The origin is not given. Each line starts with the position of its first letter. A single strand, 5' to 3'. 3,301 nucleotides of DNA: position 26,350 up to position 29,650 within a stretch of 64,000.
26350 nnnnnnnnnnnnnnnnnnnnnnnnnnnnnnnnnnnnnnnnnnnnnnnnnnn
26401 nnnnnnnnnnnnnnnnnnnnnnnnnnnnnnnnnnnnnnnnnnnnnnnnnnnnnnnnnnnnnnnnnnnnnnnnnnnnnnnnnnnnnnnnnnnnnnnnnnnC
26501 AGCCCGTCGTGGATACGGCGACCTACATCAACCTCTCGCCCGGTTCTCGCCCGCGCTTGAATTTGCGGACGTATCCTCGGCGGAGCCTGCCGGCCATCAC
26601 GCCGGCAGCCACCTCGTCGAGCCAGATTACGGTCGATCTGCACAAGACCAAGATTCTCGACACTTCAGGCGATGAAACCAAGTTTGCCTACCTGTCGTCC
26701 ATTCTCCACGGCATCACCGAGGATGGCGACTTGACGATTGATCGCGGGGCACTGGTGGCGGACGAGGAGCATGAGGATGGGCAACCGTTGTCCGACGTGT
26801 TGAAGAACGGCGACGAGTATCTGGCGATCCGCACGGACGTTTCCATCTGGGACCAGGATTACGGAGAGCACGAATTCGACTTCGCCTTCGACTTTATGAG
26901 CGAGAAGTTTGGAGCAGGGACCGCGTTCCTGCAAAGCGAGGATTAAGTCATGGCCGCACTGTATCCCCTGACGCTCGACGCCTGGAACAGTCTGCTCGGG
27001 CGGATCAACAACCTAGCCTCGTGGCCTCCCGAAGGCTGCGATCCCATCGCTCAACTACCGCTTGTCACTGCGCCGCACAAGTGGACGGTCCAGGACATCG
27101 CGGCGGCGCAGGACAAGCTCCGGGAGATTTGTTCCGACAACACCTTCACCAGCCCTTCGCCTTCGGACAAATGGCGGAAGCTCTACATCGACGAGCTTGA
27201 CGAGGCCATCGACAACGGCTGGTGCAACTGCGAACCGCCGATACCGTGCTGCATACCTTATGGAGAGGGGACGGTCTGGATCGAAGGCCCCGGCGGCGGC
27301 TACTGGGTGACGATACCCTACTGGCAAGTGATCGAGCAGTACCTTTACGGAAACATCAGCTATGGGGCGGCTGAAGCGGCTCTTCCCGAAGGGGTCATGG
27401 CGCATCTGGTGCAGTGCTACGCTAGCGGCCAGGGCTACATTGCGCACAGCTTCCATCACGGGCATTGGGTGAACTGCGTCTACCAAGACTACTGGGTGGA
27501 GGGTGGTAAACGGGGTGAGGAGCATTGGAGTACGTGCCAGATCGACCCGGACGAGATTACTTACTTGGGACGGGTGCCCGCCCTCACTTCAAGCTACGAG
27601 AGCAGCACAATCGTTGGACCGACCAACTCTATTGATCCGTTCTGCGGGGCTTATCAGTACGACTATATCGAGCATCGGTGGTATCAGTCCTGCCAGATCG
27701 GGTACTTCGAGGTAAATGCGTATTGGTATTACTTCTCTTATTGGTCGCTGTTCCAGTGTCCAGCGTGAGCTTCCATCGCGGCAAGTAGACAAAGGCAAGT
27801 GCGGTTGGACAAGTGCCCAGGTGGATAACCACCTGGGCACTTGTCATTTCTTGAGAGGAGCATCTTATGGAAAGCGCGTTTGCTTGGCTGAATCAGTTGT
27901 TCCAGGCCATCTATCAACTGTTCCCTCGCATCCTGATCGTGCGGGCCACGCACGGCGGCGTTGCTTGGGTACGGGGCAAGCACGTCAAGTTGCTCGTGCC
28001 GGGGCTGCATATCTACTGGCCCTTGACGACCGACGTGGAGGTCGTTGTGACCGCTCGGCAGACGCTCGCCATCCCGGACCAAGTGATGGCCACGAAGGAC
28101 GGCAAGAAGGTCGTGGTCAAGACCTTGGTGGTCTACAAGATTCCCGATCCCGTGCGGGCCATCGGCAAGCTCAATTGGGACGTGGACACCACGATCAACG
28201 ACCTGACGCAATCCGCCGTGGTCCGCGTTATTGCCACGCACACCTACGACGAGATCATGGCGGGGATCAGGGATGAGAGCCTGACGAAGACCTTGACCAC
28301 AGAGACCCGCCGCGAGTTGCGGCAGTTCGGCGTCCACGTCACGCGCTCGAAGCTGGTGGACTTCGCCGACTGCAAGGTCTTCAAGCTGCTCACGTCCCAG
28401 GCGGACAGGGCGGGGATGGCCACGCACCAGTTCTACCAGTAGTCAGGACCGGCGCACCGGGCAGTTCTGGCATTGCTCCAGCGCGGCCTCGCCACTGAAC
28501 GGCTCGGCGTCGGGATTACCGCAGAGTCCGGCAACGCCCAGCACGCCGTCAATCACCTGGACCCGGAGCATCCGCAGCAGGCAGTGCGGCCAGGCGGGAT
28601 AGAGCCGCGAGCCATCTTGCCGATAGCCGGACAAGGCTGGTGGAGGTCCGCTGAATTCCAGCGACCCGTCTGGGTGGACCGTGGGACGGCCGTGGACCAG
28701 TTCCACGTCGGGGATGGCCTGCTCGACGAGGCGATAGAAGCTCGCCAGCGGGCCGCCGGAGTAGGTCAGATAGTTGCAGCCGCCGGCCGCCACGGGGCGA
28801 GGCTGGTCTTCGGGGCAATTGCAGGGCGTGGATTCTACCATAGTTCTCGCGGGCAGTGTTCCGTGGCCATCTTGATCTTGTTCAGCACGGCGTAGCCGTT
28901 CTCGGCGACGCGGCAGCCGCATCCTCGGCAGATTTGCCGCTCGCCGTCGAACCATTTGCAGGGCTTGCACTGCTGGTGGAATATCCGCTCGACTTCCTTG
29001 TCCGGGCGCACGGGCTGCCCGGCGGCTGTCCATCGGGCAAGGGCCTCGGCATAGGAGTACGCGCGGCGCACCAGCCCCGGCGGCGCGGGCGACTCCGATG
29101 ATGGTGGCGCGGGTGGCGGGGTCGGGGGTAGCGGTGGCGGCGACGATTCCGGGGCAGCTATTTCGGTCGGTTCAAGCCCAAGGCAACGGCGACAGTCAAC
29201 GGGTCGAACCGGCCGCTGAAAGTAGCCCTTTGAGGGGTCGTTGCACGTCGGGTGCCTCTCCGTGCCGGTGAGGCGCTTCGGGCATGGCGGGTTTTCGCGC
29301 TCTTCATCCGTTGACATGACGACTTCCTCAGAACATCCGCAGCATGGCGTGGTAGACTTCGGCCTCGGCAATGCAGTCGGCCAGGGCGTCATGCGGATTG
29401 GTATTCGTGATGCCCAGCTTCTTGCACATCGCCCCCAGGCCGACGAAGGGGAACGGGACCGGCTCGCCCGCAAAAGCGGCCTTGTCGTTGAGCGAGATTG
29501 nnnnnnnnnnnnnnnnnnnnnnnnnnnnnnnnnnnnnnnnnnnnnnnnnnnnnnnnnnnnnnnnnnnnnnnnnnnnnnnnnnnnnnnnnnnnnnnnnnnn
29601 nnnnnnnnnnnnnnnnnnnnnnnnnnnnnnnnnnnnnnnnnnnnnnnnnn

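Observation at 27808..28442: SPFH/band-7 protein encoded directly after the tail genes, preceded by a perfect 17-bp hairpin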

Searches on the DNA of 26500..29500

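Call 68: search_rna_families(source=window, start=26500, end=29500, threshold=evalue, max_evalue=1)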
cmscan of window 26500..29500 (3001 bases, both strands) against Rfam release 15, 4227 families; matches with E-value up to 1: 1.
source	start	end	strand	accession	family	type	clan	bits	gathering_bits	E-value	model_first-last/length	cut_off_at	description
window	27069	27134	+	RF02992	hya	Cis-reg;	-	22.8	56.8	0.73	1-72/72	no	hya RNA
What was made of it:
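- Tried and rejected: Known RNA family: Rfam at E <= 1 over 26.5-29.5 kb gave only one sub-threshold, unrelated hit (call 68).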

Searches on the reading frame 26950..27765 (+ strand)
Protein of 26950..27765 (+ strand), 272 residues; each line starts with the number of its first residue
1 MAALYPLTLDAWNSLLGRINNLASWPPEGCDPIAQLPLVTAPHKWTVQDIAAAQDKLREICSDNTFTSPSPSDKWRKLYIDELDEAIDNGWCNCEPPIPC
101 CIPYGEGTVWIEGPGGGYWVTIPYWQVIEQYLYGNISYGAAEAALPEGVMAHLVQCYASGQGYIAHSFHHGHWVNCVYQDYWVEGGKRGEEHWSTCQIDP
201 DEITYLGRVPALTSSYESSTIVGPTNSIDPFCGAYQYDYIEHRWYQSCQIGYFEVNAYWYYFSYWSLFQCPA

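Call 3: search_protein_families(library=pfam, proteins=[window:26950-27765:+], max_evalue=0.1)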
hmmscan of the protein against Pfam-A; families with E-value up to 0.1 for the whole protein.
window:26950-27765:+ (272 aa): 0 families

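Call 9: search_protein_families(library=phrogs, proteins=[window:26950-27765:+], max_evalue=0.001)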
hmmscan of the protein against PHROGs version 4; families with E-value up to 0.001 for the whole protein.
window:26950-27765:+ (272 aa): 0 families

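Call 20: search_protein_families(library=padloc, proteins=[window:26950-27765:+], max_evalue=0.01)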
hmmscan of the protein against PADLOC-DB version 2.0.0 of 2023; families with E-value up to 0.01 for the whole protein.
window:26950-27765:+ (272 aa): 0 families

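Call 21: search_protein_families(library=ncbifam, proteins=[window:26950-27765:+], max_evalue=0.01)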
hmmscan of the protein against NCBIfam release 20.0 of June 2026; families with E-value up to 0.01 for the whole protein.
window:26950-27765:+ (272 aa): 0 families
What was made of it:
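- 26950..27768 (+): g272, a variable late gene of unknown function and the last gene before the hairpin in this genome. No family hits (calls 3, 9, 20, 21).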
